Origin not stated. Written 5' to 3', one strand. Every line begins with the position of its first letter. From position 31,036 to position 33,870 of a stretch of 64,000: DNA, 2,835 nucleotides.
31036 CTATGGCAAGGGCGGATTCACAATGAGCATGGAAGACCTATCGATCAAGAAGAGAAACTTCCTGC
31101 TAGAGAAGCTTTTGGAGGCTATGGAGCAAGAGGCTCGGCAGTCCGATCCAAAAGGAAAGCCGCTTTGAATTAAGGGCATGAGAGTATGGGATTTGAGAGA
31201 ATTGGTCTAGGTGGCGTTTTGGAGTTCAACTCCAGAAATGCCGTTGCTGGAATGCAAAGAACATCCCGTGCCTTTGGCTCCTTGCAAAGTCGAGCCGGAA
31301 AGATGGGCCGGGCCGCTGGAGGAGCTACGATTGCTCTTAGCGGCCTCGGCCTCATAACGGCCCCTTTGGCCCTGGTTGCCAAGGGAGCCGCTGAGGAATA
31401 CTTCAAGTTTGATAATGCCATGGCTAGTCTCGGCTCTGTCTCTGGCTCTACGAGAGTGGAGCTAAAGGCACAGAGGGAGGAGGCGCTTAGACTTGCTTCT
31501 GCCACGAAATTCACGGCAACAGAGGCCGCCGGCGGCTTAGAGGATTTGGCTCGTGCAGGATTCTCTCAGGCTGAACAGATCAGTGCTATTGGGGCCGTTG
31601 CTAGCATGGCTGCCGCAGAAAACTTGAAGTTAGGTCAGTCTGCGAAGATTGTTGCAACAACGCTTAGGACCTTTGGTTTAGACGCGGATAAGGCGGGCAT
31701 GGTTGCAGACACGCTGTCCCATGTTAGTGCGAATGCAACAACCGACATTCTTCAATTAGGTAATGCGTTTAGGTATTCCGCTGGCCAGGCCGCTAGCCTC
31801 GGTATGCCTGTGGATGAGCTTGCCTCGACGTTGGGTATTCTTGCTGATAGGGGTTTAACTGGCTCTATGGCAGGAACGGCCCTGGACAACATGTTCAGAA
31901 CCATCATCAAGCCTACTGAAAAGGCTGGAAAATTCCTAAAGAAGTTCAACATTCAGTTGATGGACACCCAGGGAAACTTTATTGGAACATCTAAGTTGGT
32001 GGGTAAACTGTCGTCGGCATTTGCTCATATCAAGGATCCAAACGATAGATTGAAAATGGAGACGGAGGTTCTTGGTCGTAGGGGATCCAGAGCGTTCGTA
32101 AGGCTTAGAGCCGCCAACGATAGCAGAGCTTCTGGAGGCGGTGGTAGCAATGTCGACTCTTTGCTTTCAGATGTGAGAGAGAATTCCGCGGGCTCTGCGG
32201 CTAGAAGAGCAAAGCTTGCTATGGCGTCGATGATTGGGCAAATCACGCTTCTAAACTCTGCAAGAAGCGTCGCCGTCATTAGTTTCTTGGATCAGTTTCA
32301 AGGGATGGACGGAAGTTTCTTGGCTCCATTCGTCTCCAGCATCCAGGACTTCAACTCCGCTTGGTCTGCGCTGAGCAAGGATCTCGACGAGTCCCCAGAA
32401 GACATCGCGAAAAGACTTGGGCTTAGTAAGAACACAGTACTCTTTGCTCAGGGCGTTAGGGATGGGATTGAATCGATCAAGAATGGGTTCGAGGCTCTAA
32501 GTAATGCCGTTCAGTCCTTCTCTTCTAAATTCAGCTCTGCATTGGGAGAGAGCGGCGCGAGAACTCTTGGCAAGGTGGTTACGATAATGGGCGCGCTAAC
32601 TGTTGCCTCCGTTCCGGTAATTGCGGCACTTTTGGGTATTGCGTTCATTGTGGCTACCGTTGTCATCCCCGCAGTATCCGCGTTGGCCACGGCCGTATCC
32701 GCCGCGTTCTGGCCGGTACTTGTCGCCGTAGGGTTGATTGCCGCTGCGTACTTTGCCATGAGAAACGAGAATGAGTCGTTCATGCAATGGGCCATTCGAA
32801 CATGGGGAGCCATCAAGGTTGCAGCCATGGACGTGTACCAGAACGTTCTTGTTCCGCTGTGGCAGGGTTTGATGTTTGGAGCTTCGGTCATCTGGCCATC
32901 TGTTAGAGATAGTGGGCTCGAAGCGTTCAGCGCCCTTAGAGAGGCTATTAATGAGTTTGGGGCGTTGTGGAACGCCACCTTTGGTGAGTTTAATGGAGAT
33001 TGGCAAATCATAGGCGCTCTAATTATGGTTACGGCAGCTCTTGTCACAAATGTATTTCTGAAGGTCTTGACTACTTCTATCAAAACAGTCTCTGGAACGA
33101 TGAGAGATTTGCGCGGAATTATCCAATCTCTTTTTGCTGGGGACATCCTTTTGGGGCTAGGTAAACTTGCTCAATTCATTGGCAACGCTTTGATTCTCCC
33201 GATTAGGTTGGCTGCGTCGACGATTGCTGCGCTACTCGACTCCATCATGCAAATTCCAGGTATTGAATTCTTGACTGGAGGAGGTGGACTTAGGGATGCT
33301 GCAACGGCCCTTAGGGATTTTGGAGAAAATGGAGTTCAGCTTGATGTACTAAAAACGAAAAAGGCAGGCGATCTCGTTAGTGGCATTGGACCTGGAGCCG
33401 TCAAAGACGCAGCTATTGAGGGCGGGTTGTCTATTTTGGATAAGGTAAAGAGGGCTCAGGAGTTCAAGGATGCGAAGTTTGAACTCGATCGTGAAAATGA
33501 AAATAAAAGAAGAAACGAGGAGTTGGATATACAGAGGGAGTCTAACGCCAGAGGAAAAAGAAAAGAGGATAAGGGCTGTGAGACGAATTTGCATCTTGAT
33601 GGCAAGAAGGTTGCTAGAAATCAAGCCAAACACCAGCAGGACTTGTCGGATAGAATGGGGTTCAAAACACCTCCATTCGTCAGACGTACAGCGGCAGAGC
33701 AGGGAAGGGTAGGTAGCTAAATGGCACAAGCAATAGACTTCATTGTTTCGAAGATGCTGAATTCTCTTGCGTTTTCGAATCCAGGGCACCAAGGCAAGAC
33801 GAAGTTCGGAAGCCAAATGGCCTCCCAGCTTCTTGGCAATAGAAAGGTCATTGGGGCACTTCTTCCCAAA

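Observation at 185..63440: Strand-skewed, roughly 20-fold over-represented octamer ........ (complement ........, Chi-like)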

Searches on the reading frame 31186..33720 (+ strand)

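Call 9: search_protein_families(library=phrogs, proteins=[window:31186-33720:+], max_evalue=0.00001)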
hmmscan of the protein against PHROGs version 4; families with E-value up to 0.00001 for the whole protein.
window:31186-33720:+ (844 aa): 19 families
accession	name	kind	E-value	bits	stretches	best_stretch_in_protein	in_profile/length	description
phrog_1533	-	tail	7.1e-66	223.7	1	22-528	204-672/1688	tail length tape measure protein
phrog_4704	-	tail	1e-53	184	1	57-371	204-507/625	tail length tape measure protein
phrog_9696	-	tail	4e-53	181.6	1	18-363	27-369/1415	tail length tape measure protein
phrog_28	-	tail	2.4e-43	150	1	23-783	209-825/1228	tail length tape measure protein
phrog_1272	-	tail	9.5e-42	143.9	1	24-649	206-786/1606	tail length tape measure protein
phrog_19074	-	unknown function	4.9e-39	135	1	68-388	151-457/1384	-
phrog_5218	-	unknown function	1.1e-37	130.8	1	22-525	181-659/1599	-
phrog_991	-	tail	1.4e-37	129.9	1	14-666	238-827/1966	tail length tape measure protein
phrog_167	-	tail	3.2e-37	128.9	1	21-701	242-721/1555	tail length tape measure protein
phrog_58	-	tail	1.3e-34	120.9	1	22-682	282-822/1544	tail length tape measure protein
phrog_38390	-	tail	1.1e-29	104.2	1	72-310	60-291/1029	tail length tape measure protein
phrog_16692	-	unknown function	8.4e-29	101.6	1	58-459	166-570/1107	-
phrog_5493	-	tail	9.4e-26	91.4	1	16-284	13-282/1102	tail length tape measure protein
phrog_28420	-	tail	3.6e-22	79.3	1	62-251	51-237/906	tail length tape measure protein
phrog_1293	-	tail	1e-21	77.5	1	24-278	139-402/1424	tail length tape measure protein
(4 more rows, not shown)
